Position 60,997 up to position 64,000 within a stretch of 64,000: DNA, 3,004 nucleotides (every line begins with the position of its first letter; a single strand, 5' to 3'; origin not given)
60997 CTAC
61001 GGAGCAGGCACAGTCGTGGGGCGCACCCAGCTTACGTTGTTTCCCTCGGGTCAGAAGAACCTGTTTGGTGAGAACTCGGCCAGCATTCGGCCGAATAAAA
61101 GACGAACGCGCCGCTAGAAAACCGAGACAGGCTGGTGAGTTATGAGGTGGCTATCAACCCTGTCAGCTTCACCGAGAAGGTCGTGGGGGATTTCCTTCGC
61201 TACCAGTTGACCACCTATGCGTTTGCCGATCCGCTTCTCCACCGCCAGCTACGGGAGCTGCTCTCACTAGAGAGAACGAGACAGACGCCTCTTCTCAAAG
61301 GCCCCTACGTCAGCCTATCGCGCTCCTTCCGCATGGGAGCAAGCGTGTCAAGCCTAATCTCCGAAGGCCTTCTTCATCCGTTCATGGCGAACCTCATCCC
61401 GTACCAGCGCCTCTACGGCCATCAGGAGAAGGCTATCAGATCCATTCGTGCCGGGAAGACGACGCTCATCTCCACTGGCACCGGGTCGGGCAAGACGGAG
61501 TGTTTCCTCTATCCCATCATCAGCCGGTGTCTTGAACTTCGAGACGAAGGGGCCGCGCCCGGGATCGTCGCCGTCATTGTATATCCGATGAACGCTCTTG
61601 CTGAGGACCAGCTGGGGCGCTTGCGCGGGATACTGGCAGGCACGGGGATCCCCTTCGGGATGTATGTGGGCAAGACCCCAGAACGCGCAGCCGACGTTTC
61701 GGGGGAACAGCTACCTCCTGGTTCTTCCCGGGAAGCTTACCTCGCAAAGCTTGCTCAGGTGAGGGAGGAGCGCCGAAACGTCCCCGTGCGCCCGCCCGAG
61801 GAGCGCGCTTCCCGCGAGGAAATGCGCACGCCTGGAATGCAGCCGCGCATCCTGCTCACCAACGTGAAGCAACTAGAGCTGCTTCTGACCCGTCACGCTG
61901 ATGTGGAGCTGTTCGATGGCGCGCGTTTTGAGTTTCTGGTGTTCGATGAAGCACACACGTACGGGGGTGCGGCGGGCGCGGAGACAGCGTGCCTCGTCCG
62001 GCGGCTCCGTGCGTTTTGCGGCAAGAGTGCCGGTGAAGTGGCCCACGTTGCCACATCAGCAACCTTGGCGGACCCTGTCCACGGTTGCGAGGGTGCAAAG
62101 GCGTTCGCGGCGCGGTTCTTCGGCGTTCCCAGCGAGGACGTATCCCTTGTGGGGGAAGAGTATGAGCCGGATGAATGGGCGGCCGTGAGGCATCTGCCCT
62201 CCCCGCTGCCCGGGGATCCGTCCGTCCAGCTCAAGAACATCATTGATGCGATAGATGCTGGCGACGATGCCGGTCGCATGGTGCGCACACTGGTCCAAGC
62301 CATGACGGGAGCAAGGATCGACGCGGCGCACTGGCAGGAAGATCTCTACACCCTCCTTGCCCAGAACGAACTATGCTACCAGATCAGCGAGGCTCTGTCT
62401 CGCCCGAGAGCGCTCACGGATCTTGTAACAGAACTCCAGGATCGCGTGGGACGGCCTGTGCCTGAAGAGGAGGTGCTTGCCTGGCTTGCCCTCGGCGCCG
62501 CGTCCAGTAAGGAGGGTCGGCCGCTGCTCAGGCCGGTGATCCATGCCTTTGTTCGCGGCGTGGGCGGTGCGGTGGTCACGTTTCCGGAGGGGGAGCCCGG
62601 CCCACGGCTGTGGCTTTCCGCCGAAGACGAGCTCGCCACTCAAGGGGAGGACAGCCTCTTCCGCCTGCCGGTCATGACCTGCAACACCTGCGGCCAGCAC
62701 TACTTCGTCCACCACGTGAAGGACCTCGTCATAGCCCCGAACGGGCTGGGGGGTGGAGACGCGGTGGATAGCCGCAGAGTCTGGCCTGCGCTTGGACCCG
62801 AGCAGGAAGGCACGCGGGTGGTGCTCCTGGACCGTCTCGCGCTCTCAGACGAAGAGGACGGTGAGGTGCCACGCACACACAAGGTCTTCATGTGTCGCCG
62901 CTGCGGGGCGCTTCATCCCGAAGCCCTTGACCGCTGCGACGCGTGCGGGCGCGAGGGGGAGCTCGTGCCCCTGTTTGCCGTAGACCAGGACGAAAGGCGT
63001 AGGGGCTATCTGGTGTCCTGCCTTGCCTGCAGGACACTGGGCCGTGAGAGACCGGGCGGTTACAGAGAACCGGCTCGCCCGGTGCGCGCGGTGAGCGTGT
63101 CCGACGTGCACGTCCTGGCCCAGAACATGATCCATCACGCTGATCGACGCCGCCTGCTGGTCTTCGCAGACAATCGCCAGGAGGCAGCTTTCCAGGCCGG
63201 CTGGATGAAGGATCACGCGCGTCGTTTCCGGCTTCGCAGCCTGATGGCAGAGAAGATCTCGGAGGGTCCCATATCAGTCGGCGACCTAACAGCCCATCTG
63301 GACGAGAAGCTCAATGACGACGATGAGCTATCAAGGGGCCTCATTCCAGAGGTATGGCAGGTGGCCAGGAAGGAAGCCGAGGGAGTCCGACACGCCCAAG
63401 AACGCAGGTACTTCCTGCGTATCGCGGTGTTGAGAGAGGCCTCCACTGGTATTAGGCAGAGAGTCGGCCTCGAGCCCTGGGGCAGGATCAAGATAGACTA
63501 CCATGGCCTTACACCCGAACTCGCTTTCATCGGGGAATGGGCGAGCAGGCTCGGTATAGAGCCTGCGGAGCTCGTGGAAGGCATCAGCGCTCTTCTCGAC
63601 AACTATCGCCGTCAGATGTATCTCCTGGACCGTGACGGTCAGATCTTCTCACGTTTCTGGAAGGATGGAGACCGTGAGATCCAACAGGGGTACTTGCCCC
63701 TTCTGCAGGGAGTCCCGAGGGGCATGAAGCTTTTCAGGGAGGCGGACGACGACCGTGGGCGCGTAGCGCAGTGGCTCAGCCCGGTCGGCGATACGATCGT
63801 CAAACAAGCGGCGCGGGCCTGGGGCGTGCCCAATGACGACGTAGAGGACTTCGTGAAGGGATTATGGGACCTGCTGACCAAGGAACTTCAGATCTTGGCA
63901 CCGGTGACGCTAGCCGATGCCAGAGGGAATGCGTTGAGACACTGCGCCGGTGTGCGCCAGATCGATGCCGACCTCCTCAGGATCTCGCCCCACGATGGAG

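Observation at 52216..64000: Class 1 DISARM-like defense operon (SNF2 helicase, 1692-aa N6-adenine methyltransferase, DEAD/DEAH helicase) running off the window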

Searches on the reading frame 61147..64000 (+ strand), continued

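Call 41: search_solved_structures(query=L001:9989-15394:+, max_evalue=0.001)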
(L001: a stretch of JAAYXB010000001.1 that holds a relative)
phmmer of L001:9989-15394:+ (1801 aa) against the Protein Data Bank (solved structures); distinct sequences matched with E-value up to 0.001: 21.
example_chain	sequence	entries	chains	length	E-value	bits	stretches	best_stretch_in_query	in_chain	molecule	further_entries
9tu7_Y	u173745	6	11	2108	3.1e-50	173.7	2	1006-1131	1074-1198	DEAD/DEAH box helicase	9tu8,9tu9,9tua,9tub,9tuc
6znp_A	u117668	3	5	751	1.1e-29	105.6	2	1015-1129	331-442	Uncharacterized ATP-dependent helicase YprA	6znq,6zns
9wae_A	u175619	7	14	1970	2.8e-26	94.3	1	1032-1113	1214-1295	Helicase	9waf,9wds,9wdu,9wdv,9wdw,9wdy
8tbx_A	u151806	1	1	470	2.5e-08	34.8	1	1011-1087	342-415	ATP-dependent RNA helicase DDX1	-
2db3_A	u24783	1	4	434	1.3e-07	32.4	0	976-1108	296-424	ATP-dependent RNA helicase vasa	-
5v9x_A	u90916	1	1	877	2.2e-07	31.7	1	1010-1077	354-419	ATP-dependent DNA helicase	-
8i9p_CE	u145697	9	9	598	2e-06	28.5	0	93-186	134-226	RNA helicase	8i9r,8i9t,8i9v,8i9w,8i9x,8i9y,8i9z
9ptu_C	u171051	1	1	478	2.2e-06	28.3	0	69-186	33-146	ATP-dependent RNA helicase DDX18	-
8fkp_SW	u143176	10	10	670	5e-06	27.2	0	69-186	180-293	ATP-dependent RNA helicase DDX18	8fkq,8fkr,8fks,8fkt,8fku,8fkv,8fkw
1hv8_A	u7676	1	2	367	8.5e-06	26.4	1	985-1086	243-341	PUTATIVE ATP-DEPENDENT RNA HELICASE MJ0669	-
8i9z_CW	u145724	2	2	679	2.3e-05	25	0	96-158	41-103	ATP-dependent RNA helicase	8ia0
6l5l_A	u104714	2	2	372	0.0001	22.8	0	1001-1087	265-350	Nucleolar RNA helicase 2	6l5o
6l5m_A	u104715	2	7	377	0.00012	22.6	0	1001-1087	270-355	Nucleolar RNA helicase 2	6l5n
4d25_A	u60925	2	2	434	0.00015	22.3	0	1013-1105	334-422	BMVLG PROTEIN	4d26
8esq_D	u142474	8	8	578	0.00023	21.7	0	95-185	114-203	ATP-dependent RNA helicase has1 | RNA helicase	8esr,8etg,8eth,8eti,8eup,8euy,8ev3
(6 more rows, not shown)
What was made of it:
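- The nearest solved structures by sequence are 9tu7 (2108 aa) and 9wae (1970 aa), both deposited simply as helicases and of DruE-like size (call 41).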

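Call 42: find_homologous_proteins(query=window:61147-64000:+, max_evalue=1e-10)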
Query window:61147-64000:+ (951 aa): 1611 proteins with E <= 1e-10 among 8000 candidates; the best 120 are listed.
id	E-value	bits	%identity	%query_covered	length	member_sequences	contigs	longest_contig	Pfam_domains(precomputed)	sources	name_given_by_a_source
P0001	0.0e+0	1340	62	100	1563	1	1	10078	PF00270.36,PF00271.38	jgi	jgi:hypothetical protein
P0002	0.0e+0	1335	62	100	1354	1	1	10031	PF00270.36,PF00271.38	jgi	jgi:hypothetical protein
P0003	0.0e+0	1313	61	100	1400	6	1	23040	PF00270.36,PF00271.38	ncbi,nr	ncbi:MAG: DEAD/DEAH box helicase, partial [Verrucomicrobia bacterium]|nr:DEAD/DEAH box helicase [Ver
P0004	0.0e+0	1304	60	100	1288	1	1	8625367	PF00270.36,PF00271.38,PF04851.22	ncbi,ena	-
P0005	0.0e+0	1300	61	100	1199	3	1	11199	PF00270.36,PF00271.38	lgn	-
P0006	0.0e+0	1283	61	100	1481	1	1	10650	PF00270.36,PF00271.38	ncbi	-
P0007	0.0e+0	1282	60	100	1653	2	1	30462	PF00270.36,PF09369.16,PF00271.38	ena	-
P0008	0.0e+0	1280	60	100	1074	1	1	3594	PF00270.36,PF00271.38,PF04851.22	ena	-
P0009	0.0e+0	1240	58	100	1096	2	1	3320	PF00270.36,PF00271.38,PF04851.22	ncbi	ncbi:MAG: DEAD/DEAH box helicase, partial [Cyanobacteria bacterium P01_E01_bin.43]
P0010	0.0e+0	1195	56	99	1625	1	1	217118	PF00270.36,PF00271.38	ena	-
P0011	0.0e+0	1195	56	100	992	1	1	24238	PF00270.36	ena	-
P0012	0.0e+0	1192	56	100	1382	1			PF00270.36,PF00271.38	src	-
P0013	0.0e+0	1169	57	100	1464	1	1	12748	PF00270.36,PF00271.38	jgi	jgi:hypothetical protein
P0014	0.0e+0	1166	57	100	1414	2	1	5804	PF00270.36,PF00271.38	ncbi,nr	ncbi:DEAD/DEAH box helicase, partial [Acidobacteria bacterium ACD]|nr:DEAD/DEAH box helicase [Acidob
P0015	0.0e+0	1165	58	100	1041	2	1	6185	PF00270.36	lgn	-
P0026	0.0e+0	1134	54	100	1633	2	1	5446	PF00270.36,PF09369.16,PF00271.38,PF04851.22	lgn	-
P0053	0.0e+0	1106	55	100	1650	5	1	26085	PF00270.36,PF09369.16,PF00271.38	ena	-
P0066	0.0e+0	1081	61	88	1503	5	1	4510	PF00270.36,PF09369.16,PF00271.38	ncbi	ncbi:MAG: helicase-related protein, partial [Hyphomicrobium sp.]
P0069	0.0e+0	1078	60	85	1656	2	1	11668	PF00270.36,PF09369.16,PF00271.38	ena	-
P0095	0.0e+0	1014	62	76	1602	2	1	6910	PF09369.16,PF00271.38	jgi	jgi:hypothetical protein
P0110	9.0e-276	936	55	82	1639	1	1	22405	PF00270.36,PF09369.16,PF00271.38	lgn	-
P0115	1.9e-269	915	54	84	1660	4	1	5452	PF00270.36,PF09369.16,PF00271.38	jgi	jgi:hypothetical protein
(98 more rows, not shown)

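Call 46: search_protein_families(library=pfam, proteins=[L042:8614-9996:+, L030:6716-8095:+, L029:8204-8998:+, L029:8973-9998:+, L015:8203-9363:+, L006:6246-9998:+, L003:23-6157:+, L009:8194-9939:+, L026:8821-9984:+, L022:15403-17184:+], max_evalue=0.001)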
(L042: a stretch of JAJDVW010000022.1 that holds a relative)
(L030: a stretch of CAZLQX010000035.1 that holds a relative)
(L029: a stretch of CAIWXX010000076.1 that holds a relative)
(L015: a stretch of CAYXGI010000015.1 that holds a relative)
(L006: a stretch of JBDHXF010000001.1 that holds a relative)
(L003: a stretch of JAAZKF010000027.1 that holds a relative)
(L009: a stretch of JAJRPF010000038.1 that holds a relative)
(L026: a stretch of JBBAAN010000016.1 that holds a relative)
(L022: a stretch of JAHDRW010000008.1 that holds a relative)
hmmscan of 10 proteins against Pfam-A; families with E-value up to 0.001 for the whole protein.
L042:8614-9996:+ (460 aa): 2 families
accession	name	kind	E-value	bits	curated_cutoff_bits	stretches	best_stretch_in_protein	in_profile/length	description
PF13749.12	HATPase_c_4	-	2.4e-18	66.4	26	1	355-447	1-89/89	Putative ATP-dependent DNA helicase recG C-terminal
PF04326.19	SLFN_AlbA_2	-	5.2e-16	59.7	25.3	1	73-193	5-116/118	Schlafen, AlbA_2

L030:6716-8095:+ (459 aa): 5 families
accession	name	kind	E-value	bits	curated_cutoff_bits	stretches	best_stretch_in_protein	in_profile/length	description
PF13175.12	AAA_15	-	2.4e-24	87.1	32.1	2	285-384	279-373/374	AAA ATPase domain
PF13304.12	AAA_21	-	1.5e-18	68.4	27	2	308-385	232-303/304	AAA domain, putative AbiEii toxin, Type IV TA system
PF12476.13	DUF3696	-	5.8e-12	46.1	22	1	398-442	2-49/52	Protein of unknown function (DUF3696)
PF13476.12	AAA_23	-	5.8e-05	24.2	27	1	4-42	1-39/201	AAA domain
PF02463.25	SMC_N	-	0.001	19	40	0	1-45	1-48/220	RecF/RecN/SMC N terminal domain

L029:8204-8998:+ (264 aa): 0 families

L029:8973-9998:+ (341 aa): 1 family
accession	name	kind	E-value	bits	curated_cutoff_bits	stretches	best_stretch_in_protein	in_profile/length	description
PF08843.17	AbiEii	-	3.2e-26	93.2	22.5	1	43-201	8-172/238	Nucleotidyl transferase AbiEii toxin, Type IV TA system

L015:8203-9363:+ (386 aa): 5 families
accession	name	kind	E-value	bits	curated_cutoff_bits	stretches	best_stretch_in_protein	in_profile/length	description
PF06114.19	Peptidase_M78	-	1.1e-14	54.7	22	1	178-275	28-122/123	IrrE N-terminal-like domain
PF01381.28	HTH_3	-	4.4e-13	49.5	23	1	10-63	1-54/55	Helix-turn-helix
PF13560.12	HTH_31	-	7e-12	45.9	27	1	6-62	2-59/64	Helix-turn-helix domain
PF12844.13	HTH_19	-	2.9e-08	33.9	30.2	1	7-62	1-56/64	Helix-turn-helix domain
PF13443.12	HTH_26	-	6.8e-08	33.1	22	1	10-70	2-63/63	Cro/C1-type HTH DNA-binding domain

L006:6246-9998:+ (1250 aa): 6 families
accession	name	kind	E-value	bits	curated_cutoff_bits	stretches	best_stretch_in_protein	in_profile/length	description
PF13604.12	AAA_30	-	1.6e-30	106.7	27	1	642-802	4-153/191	AAA domain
PF13245.12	AAA_19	-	2.5e-22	79.9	25.1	1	644-781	1-133/134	AAA domain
PF13538.12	UvrD_C_2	-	2.6e-15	56.4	27.4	1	1038-1085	1-52/52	UvrD-like helicase C-terminal domain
PF01443.25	Viral_helicase1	-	1.9e-11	44.6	21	1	1035-1085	178-227/228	Viral superfamily 1 RNA helicase core domain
PF13086.12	AAA_11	-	5.8e-06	26.7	27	0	738-780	215-253/257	AAA domain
PF05970.20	PIF1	-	1.8e-05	24.9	25.9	1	647-797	16-173/223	PIF1-like helicase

L003:23-6157:+ (2044 aa): 0 families

L009:8194-9939:+ (581 aa): 6 families
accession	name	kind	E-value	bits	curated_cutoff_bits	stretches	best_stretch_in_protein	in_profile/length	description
PF13175.12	AAA_15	-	8.3e-26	91.9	32.1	2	155-336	217-374/374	AAA ATPase domain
PF13304.12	AAA_21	-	3.7e-16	60.5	27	2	240-337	221-304/304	AAA domain, putative AbiEii toxin, Type IV TA system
PF20469.4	OLD-like_TOPRIM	-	3.2e-14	53.7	23.2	1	388-452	1-67/67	Overcoming lysogenization defect protein-like, TOPRIM domain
PF11398.14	DUF2813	-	3.8e-06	27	21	0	270-348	264-336/372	Protein of unknown function (DUF2813)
PF13555.12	AAA_29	-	7.2e-05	22.9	27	1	5-46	3-44/61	P-loop containing region of AAA domain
PF13514.12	AAA_27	-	0.00061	19.9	22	0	1-46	1-48/206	AAA domain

L026:8821-9984:+ (387 aa): 2 families
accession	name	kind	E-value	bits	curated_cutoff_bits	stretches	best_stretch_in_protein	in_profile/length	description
PF13784.11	Fic_N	-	2.3e-25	88.9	26.7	1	42-121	3-81/82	Fic/DOC family N-terminal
PF02661.23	Fic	-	3.5e-20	73.1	24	1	129-234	1-93/93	Fic/DOC family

L022:15403-17184:+ (593 aa): 1 family
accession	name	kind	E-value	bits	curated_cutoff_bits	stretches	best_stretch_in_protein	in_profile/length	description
PF03235.19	GmrSD_N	-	8.2e-34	117.9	33.2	1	24-237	1-195/199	GmrSD restriction endonuclease, N-terminal domain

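Call 51: search_solved_structures(query=L001:4623-9971:+, max_evalue=0.01)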
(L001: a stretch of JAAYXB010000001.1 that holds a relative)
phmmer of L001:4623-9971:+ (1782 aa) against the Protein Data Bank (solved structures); distinct sequences matched with E-value up to 0.01: 0.
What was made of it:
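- Closest known: BREX PglX and Type IIG/IIL enzymes. Different: No sequence-level PDB relative (call 51).
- Tried and rejected: phmmer of ArmB against PDB sequences gave no hit (call 51), so a fold search was needed.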

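Call 56: predict_structure(alignment_id=A3)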
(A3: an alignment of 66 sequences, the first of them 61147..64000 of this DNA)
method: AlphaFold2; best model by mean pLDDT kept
length: 951 residues; sequences in the alignment: 66
mean_pLDDT: 85.4   pTM: 0.62
mean pLDDT of the five models: 85.4, 85.2, 84.2, 83.5, 80.1
residues with pLDDT >= 90: 473; 70-90: 387; 50-70: 51; < 50: 40
segments of 3 or more residues with pLDDT < 50: 568-571, 650-655, 665-687, 769-774
pLDDT, mean of each block of 10 residues (from residue 1): 72 76 77 86 75 79 92 96 91 95 91 82 97 93 88 85 94 89 90 92 86 91 91 94 82 83 91 81 91 91 78 79 89 87 86 88 89 88 89 92 94 89 91 92 93 86 78 85 87 74 84 85 92 87 92 93 70 77 95 93 92 88 86 79 77 50 48 38 45 79 89 95 85 85 85 94 74 54 91 96 94 91 91 89 84 86 93 91 89 92 97 96 92 95 87 53
secondary structure, 60 per line:
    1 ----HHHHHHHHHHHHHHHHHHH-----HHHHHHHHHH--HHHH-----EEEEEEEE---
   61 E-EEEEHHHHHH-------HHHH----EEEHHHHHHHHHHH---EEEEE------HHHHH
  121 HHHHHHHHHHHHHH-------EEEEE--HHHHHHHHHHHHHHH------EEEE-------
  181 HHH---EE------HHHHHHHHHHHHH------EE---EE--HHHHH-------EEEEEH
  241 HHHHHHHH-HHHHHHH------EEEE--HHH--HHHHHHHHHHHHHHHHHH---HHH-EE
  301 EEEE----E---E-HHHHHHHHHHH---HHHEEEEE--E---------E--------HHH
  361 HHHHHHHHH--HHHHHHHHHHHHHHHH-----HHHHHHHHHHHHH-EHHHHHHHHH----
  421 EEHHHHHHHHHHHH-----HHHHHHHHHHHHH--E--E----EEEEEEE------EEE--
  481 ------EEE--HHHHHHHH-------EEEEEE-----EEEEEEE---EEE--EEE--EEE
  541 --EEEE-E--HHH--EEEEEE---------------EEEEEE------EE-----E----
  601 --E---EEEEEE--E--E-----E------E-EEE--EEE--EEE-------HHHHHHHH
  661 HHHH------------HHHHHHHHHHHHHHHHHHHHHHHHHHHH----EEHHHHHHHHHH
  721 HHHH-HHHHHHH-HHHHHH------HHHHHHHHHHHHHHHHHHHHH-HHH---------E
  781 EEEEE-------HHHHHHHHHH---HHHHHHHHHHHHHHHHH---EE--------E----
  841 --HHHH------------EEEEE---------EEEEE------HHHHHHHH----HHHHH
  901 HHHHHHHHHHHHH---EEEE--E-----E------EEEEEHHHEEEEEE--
elements in order (helices of 4 or more, strands of 3 or more residues): H5-23 H29-38 H41-44 E50-57 E63-66 H67-72 H80-83 E88-90 H91-101 E105-109 H116-134 E142-146 H149-163 E170-173 H195-207 H223-227 E235-239 H240-248 H250-256 E263-266 H274-291 E299-304 H315-325 E332-336 H358-369 H372-387 H393-405 H408-416 H423-434 H440-452 E463-469 E476-478 E487-489 H492-499 E507-512 E518-524 E528-530 E533-535 E538-540 E543-546 E556-561 E577-582 E607-612 E633-635 E638-640 E643-645 H653-664 H677-704 H711-724 H726-732 H734-739 H746-766 E780-785 H793-802 H806-822 H843-846 E859-863 E873-877 H884-891 H896-913 E917-920 E936-940 E944-949
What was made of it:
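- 62218..62502 (+): ArmC six-helix insert directly after RecA1 (aa 358-452), at the position of the BrxA-like domain. AF2 model pLDDT 85.4, helices H358-452 (call 56).
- On ARMADA (type I): AF2 model (pLDDT 85.4): six helices at aa 358-452 and a beta-rich module at aa 463-645 (call 56).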

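Call 59: fold_search(model_id=the predicted structure, library=pdb)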
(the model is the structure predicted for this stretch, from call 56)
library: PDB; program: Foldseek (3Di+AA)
matches with E <= 10: 1413; with E <= 0.001: 297
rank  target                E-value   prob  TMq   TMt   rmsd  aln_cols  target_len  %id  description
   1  6znp_A                1.9e-11  1.00  0.22  0.27  21.7       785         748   14  Crystal Structure of DUF1998 helicase MrfA bound to DNA (released 2020-11-25)
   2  6znq_B                3.1e-11  1.00  0.22  0.28  20.3       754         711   14  Crystal Structure of DUF1998 helicase MrfA bound to DNA and AMPPNP (released 2020-11-25)
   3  6znp_B                2.1e-10  1.00  0.21  0.28  20.7       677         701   14  Crystal Structure of DUF1998 helicase MrfA bound to DNA (released 2020-11-25)
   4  6zns                  2.3e-09  1.00  0.18  0.26  13.5       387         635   21  Crystal Structure of DUF1998 helicase MrfA (released 2020-11-25)
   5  3dkp                  3.7e-07  1.00  0.19  0.69  11.6       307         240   20  Human DEAD-box RNA-helicase DDX52, conserved domain I in complex with ADP (released 2008-08-12)
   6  8rl6                  7.5e-07  1.00  0.17  0.32  12.7       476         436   16  DNA helicase RECQL5 in complex with homo Di-Gluebody G5-006 - RECQL5 local refinement (released 2025-01-15)
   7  8rl5_B                1.2e-06  1.00  0.15  0.30  13.7       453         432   14  DNA helicase RECQL5 in complex with homo Di-Gluebody G5-006 (released 2025-01-15)
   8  5lb5_A                1.4e-06  1.00  0.15  0.30  14.0       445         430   15  Crystal structure of human RECQL5 helicase in complex with ADP/Mg (tricilinc form). (released 2016-07-06)
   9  5lb5_D                1.4e-06  1.00  0.17  0.33  13.0       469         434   14  Crystal structure of human RECQL5 helicase in complex with ADP/Mg (tricilinc form). (released 2016-07-06)
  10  8rl9_A                2.2e-06  1.00  0.19  0.37  13.3       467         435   14  RECQL5:sfGFP hetero dimer assembled by Di-Gluebody (released 2025-01-15)
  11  8rl5_A                2.3e-06  1.00  0.19  0.36  11.4       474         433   15  DNA helicase RECQL5 in complex with homo Di-Gluebody G5-006 (released 2025-01-15)
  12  5lb5_B                2.7e-06  1.00  0.17  0.34  13.3       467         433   15  Crystal structure of human RECQL5 helicase in complex with ADP/Mg (tricilinc form). (released 2016-07-06)
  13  5lb3_E                2.7e-06  1.00  0.18  0.34  12.9       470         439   15  Crystal structure of human RECQL5 helicase in complex with ADP/Mg. (released 2016-07-06)
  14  5lb5_C                3.0e-06  1.00  0.17  0.34  13.1       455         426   14  Crystal structure of human RECQL5 helicase in complex with ADP/Mg (tricilinc form). (released 2016-07-06)
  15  6aic                  3.2e-06  1.00  0.17  0.69   7.5       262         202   16  Crystal structures of the N-terminal domain of Staphylococcus aureus DEAD-box Cold shock RNA helicase CshA in complex wi (released 2018-11-21)
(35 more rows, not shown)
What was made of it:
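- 61147..64000 (+): armC, 5' half (951 of about 1800 codons; an alternative GTG start lies at 61135): YprA-family DEAH helicase of the ARMADA/Druantia lineage. Walker A GSGKT is at 61483-61497 and DEAH at 61945-61956. Foldseek top hit is MrfA 6znp, 1.9e-11 (call 59).
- On ARMADA (type I): The window fragment's top fold match is MrfA (call 59).
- The nearest solved relatives are two large helicases, 9tu7 (2108 aa) and 9wae (1970 aa), and YprA/MrfA (calls 41, 59).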
